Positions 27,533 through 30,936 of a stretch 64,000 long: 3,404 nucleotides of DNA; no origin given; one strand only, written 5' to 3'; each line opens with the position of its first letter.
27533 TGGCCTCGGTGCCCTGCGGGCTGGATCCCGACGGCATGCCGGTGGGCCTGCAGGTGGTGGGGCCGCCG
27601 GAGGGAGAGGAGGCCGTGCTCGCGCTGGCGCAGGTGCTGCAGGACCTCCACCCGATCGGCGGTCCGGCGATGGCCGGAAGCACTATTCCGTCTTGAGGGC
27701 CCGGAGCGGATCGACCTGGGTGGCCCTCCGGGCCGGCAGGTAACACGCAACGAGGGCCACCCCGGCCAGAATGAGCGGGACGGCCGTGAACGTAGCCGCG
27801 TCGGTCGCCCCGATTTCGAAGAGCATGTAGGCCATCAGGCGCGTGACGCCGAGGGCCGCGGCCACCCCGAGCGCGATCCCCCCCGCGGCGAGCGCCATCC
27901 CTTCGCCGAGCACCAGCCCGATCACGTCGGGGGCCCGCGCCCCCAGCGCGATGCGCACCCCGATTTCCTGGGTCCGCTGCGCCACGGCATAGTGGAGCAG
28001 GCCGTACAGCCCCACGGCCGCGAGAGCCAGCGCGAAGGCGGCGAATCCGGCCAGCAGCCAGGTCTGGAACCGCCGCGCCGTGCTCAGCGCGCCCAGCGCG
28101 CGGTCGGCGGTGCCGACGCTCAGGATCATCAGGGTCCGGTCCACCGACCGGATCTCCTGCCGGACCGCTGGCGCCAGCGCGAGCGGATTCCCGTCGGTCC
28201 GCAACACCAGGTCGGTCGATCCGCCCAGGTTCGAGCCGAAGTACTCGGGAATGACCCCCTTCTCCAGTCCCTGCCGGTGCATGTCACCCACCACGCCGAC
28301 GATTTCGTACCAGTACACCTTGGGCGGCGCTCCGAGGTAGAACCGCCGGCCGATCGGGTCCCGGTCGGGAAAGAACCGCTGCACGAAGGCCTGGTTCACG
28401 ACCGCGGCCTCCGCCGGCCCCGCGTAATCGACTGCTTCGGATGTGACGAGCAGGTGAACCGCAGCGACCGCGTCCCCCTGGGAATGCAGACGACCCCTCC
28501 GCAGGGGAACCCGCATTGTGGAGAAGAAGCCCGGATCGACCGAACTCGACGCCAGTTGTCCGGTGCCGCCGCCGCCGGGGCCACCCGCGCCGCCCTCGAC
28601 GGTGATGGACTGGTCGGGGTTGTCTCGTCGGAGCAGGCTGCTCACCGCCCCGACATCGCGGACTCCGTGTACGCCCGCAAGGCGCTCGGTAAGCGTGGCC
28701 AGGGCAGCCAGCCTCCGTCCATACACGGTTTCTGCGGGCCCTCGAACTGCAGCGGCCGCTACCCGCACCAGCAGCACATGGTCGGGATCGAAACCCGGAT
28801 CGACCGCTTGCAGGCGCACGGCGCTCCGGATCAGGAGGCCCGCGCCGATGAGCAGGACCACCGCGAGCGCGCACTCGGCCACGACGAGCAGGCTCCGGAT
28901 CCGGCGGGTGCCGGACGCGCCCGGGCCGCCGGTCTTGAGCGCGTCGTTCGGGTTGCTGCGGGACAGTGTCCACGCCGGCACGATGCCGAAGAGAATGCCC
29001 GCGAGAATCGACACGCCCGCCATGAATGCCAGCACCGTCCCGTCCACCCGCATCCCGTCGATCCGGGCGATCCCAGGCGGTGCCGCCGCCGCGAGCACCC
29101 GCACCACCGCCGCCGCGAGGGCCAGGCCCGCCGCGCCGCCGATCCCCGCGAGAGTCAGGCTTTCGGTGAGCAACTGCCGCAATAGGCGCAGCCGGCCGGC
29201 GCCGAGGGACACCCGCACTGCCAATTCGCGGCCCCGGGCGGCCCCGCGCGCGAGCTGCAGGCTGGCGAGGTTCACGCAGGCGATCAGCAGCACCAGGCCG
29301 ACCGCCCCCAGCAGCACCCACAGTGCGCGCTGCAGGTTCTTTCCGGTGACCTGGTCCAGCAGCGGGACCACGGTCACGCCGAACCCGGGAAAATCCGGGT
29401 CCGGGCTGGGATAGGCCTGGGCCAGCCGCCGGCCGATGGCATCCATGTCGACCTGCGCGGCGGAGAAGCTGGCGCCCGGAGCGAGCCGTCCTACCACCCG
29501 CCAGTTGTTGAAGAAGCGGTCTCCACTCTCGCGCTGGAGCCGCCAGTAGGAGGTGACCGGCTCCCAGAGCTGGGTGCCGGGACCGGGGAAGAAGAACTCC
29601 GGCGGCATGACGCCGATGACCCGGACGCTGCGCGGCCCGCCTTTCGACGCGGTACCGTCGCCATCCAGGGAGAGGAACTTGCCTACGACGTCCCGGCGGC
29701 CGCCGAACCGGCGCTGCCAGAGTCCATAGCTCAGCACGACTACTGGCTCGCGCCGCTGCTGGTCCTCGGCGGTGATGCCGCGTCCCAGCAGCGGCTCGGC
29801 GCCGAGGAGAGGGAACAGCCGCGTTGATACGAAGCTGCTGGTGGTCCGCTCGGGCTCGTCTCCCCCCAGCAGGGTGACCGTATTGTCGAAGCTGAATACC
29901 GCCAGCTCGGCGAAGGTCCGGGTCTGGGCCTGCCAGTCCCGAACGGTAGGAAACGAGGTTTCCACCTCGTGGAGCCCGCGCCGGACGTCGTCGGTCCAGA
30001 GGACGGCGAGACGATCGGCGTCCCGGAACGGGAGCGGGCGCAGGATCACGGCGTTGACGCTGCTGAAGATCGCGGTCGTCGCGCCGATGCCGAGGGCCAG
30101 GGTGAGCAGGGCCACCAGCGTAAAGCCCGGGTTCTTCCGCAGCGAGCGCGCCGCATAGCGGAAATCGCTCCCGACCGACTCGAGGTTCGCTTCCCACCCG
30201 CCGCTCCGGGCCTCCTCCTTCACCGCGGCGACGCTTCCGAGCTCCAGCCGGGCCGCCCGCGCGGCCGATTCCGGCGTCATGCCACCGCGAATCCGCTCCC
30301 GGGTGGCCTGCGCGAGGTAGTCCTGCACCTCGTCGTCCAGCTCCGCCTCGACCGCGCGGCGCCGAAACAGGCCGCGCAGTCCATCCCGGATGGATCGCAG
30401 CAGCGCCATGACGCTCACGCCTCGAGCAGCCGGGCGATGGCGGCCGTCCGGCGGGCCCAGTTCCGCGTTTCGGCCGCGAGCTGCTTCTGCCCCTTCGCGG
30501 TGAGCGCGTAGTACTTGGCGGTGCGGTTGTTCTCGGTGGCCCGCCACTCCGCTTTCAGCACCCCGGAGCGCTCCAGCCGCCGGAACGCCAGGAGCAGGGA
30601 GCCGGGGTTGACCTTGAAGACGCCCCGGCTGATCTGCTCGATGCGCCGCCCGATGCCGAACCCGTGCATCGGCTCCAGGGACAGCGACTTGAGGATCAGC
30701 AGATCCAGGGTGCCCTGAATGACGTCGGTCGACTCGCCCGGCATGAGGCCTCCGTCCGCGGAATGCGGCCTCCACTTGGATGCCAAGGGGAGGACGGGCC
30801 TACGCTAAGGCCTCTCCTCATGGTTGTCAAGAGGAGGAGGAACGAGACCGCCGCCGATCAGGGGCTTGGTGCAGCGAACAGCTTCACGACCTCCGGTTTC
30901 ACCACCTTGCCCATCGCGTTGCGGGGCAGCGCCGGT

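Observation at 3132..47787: Five ADOP-type duplicated orphan MacB/FtsX permeases in 45 kb, four in PadR-led modules, no cognate ATPase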

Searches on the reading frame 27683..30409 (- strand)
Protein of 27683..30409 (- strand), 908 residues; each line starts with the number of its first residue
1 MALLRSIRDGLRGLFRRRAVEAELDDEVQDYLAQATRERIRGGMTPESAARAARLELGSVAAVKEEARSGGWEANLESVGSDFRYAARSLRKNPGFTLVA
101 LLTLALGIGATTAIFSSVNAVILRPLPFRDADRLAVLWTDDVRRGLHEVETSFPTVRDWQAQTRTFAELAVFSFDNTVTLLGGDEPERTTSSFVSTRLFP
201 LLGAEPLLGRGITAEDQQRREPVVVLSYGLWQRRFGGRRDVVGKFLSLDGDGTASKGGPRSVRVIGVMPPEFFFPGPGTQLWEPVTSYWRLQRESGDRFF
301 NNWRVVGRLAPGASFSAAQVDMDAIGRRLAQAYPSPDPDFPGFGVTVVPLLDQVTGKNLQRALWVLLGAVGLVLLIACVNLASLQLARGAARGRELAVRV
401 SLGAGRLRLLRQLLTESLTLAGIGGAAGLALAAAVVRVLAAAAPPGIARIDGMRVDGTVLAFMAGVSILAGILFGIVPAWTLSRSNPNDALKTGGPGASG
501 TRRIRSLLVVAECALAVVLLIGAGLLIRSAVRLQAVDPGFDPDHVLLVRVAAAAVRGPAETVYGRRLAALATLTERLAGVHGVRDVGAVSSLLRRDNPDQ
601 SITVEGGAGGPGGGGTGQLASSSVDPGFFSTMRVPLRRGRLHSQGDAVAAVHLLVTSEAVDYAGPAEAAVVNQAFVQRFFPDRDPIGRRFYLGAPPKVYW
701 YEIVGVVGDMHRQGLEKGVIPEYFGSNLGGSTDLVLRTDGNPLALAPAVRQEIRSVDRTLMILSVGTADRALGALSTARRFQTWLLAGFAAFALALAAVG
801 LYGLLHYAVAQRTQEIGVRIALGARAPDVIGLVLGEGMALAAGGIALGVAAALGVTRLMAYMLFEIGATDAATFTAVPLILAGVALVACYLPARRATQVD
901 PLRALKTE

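Call 5: search_protein_families(library=ncbifam, proteins=[window:27683-30409:-])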
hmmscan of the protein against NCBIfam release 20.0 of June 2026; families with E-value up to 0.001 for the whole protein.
window:27683-30409:- (908 aa): 3 families
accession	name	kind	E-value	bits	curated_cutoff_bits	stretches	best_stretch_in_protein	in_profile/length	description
TIGR03434.1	ADOP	subfamily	4.7e-258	858.5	622.3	1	81-908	3-803/803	ADOP family duplicated permease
NF007826.0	PRK10535.1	equivalog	1.4e-21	76.4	966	2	777-908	517-648/648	macrolide ABC transporter ATP-binding protein/permease MacB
NF038403.1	perm_prefix_1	domain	7e-13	48.2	30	1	11-67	2-58/59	permease prefix domain 1-containing protein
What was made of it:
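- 27683..30409 (-): ADOP-C, 908 aa, with N-terminal prefix (about 30209-30379). TIGR03434 858.5 bits; perm_prefix_1 48.2 bits (call 5).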

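Call 6: search_protein_families(library=pfam, proteins=[window:27683-30409:-])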
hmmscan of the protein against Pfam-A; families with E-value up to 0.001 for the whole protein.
window:27683-30409:- (908 aa): 2 families
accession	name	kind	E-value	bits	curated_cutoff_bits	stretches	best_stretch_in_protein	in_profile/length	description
PF12704.14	MacB_PCD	-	1.2e-27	98.1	27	2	97-324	1-206/207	MacB-like periplasmic core domain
PF02687.27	FtsX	-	3.5e-20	72.7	25.5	2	789-900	3-119/120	FtsX-like permease C-terminal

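Call 14: find_encoding_contigs(protein=window:27683-30409:-, flank=10000, max_places=3)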
Protein window:27683-30409:- (908 aa): no gene with exactly this product is on record in the collection.

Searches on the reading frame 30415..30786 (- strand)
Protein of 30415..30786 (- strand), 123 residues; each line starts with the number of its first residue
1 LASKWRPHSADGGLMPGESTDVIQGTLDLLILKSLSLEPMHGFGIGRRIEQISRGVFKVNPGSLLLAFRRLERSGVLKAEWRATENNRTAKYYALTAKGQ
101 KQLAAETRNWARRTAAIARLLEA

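Call 5: search_protein_families(library=ncbifam, proteins=[window:30415-30786:-])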
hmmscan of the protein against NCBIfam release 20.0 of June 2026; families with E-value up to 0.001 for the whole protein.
window:30415-30786:- (123 aa): 4 families
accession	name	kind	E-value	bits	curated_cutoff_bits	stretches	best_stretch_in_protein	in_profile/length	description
TIGR03433.1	padR_acidobact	paralog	3.8e-38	129.6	101.8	1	23-122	1-100/101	PadR family transcriptional regulator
NF006931.0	PRK09416.1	equivalog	8.3e-12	45.4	112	1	29-113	46-125/135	PadR family transcriptional regulator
NF053635.1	TransRegRv3488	equivalog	1e-07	32.1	140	1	21-109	3-87/98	Rv3488 family transcriptional regulator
TIGR02719.1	repress_PhaQ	equivalog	0.00061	20.1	139.35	1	32-105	30-101/138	poly-beta-hydroxybutyrate-responsive repressor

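Call 6: search_protein_families(library=pfam, proteins=[window:30415-30786:-])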
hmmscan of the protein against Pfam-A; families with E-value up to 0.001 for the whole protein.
window:30415-30786:- (123 aa): 1 family
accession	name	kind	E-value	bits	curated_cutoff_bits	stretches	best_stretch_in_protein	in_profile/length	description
PF03551.20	PadR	-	5.6e-17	61.9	27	1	31-104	1-74/75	Transcriptional regulator PadR-like family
